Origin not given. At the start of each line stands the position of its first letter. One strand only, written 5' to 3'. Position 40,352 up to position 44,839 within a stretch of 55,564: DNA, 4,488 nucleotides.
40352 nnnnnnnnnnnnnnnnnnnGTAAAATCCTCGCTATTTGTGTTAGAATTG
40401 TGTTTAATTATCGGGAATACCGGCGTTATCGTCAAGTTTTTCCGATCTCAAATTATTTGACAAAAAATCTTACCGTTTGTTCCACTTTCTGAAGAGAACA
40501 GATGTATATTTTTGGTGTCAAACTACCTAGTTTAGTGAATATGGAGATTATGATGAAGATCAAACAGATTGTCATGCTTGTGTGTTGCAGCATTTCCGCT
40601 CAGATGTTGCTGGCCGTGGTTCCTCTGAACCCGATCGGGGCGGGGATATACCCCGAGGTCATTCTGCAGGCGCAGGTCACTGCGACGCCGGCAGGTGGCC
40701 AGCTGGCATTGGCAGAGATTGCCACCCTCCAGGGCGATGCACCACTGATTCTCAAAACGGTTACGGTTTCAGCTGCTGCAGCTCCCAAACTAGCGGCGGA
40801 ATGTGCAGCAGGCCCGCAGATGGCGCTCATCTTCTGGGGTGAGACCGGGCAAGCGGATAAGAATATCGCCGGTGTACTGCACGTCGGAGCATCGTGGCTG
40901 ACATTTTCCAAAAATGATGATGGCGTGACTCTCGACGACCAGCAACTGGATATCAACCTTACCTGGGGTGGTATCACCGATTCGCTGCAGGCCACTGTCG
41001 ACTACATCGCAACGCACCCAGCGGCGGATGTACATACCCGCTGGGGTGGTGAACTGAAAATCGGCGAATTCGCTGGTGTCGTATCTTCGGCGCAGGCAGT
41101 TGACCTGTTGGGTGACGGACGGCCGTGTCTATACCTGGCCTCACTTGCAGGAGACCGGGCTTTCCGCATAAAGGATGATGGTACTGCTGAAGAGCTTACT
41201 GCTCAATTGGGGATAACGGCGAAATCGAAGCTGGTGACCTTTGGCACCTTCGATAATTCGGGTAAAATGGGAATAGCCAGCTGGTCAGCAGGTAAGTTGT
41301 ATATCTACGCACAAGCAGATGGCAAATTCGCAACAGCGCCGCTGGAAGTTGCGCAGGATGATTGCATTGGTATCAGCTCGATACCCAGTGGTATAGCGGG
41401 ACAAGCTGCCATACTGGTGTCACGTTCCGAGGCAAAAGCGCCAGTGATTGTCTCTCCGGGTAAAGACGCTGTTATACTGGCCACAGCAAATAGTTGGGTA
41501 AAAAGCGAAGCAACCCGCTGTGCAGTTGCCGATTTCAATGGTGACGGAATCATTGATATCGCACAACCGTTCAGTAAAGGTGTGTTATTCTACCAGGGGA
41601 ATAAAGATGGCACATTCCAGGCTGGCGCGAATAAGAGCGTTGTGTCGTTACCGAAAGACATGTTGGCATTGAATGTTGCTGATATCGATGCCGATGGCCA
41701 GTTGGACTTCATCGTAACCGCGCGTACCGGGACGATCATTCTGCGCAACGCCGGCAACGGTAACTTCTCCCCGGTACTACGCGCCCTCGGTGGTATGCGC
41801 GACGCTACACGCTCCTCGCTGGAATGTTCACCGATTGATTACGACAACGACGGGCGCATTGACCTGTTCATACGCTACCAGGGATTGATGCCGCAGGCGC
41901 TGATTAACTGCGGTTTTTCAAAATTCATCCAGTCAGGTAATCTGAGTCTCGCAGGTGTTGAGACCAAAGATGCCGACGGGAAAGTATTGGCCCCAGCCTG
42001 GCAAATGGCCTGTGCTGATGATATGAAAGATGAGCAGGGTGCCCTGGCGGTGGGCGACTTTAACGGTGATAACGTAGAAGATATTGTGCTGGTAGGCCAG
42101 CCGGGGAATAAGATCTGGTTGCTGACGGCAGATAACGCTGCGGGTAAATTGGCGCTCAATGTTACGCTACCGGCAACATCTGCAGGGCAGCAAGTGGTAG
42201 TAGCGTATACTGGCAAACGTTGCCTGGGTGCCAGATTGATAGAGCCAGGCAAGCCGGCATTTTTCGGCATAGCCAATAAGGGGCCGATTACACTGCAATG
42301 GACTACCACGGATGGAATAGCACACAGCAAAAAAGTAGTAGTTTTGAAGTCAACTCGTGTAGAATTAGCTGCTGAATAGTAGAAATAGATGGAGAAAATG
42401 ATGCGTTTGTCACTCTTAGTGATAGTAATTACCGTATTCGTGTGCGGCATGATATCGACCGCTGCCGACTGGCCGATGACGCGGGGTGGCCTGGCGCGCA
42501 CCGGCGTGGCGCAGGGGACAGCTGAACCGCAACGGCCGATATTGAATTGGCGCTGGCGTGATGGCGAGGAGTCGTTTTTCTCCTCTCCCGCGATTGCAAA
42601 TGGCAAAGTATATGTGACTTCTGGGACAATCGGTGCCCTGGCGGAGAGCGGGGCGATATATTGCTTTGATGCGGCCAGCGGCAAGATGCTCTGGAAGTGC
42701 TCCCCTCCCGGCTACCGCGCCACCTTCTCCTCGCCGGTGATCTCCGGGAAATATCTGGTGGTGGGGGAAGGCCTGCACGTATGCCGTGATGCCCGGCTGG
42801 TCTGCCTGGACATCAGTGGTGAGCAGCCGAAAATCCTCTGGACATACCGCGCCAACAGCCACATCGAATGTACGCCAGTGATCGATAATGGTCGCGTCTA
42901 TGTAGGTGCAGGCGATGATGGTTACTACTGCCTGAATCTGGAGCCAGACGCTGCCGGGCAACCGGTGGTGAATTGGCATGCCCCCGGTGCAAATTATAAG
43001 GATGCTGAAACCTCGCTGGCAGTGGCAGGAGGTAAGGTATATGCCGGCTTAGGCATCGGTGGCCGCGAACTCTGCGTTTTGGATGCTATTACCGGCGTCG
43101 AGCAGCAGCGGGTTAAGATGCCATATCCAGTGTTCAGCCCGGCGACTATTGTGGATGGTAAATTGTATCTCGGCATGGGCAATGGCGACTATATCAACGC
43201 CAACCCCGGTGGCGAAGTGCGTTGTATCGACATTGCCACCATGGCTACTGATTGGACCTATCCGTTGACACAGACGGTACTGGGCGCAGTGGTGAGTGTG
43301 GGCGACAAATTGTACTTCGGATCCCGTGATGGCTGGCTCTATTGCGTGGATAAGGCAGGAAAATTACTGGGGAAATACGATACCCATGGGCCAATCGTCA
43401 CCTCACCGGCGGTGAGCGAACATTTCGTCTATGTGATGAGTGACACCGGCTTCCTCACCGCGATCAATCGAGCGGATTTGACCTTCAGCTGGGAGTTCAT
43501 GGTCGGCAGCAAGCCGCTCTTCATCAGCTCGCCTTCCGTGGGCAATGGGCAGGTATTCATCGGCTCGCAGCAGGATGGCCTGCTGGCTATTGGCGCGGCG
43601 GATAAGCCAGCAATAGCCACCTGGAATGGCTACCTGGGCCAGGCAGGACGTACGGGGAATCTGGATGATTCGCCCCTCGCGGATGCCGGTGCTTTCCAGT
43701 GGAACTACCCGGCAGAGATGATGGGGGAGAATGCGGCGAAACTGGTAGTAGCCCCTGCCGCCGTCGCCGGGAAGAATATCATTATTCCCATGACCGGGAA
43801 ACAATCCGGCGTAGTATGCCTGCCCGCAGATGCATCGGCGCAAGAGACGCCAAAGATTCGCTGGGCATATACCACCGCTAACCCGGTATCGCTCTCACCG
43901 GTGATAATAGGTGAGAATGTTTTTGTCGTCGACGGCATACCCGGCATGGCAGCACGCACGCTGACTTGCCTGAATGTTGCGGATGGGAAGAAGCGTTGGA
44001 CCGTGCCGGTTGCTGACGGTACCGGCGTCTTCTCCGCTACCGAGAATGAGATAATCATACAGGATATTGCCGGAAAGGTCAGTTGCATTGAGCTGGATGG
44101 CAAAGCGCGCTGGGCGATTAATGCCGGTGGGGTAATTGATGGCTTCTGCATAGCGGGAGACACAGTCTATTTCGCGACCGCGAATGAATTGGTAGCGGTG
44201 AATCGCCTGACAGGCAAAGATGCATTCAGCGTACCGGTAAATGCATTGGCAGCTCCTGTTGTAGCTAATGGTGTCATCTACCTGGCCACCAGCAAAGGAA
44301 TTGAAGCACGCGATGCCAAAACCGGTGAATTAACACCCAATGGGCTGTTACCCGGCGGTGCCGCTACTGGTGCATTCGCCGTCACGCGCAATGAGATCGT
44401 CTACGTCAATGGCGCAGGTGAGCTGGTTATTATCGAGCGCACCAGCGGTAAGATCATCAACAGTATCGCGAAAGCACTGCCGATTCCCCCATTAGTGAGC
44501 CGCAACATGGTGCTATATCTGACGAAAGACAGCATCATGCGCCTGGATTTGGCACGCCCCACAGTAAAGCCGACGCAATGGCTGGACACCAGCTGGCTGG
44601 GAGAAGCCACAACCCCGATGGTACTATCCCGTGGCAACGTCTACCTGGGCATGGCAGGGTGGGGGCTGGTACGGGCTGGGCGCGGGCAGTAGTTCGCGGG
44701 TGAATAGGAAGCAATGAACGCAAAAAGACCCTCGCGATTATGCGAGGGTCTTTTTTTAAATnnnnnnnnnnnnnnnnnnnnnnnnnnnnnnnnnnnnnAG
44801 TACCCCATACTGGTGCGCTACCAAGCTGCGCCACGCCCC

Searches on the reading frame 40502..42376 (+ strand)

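Call 55: search_protein_families(library=pfam, proteins=[window:40502-42376:+], max_evalue=0.00001)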
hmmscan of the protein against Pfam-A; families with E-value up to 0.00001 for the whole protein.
window:40502-42376:+ (625 aa): 2 families
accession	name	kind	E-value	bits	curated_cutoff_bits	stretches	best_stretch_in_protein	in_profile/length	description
PF13517.12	FG-GAP_3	-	6.7e-23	81.5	26.9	2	394-457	1-61/61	FG-GAP-like repeat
PF01839.29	FG-GAP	-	4.1e-09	36.6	22.1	0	514-543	4-27/37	FG-GAP repeat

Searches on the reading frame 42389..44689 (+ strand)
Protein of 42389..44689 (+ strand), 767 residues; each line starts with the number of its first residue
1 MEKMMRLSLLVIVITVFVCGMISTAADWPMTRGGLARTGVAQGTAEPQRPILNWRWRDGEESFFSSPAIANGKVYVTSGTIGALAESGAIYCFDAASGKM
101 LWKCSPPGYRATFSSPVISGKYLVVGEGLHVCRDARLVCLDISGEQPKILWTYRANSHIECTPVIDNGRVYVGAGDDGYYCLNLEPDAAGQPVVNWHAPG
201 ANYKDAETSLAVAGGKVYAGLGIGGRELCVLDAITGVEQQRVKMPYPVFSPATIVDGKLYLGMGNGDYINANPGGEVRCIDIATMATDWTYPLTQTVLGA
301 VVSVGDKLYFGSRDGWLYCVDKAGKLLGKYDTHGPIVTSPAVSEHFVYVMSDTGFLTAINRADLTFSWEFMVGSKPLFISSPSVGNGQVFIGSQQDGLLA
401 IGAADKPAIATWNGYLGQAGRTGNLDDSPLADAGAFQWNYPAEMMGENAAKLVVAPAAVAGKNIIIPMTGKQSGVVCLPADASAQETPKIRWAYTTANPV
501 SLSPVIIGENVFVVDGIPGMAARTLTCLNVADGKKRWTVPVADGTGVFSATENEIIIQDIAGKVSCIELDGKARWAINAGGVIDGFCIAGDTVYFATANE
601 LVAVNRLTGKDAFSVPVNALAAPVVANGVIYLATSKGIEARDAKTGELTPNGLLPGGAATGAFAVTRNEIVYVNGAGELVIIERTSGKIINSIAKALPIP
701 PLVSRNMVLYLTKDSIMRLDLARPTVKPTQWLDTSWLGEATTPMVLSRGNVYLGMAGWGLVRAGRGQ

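Call 55: search_protein_families(library=pfam, proteins=[window:42389-44689:+], max_evalue=0.00001)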
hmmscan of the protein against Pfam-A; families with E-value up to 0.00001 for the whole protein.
window:42389-44689:+ (767 aa): 3 families
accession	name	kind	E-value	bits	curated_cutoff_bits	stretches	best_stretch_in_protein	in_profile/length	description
PF13360.13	PQQ_2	-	7.5e-43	147.3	27.6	4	274-538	2-232/233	Outer membrane protein assembly factor BamB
PF13570.13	Beta-prop_ACSF4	-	1.5e-41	143.3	133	4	66-269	8-198/329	Beta-alanine-activating enzyme, beta-propeller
PF16819.11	DUF5074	-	5.4e-07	29.4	27.2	0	164-288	105-219/353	Domain of unknown function (DUF5074)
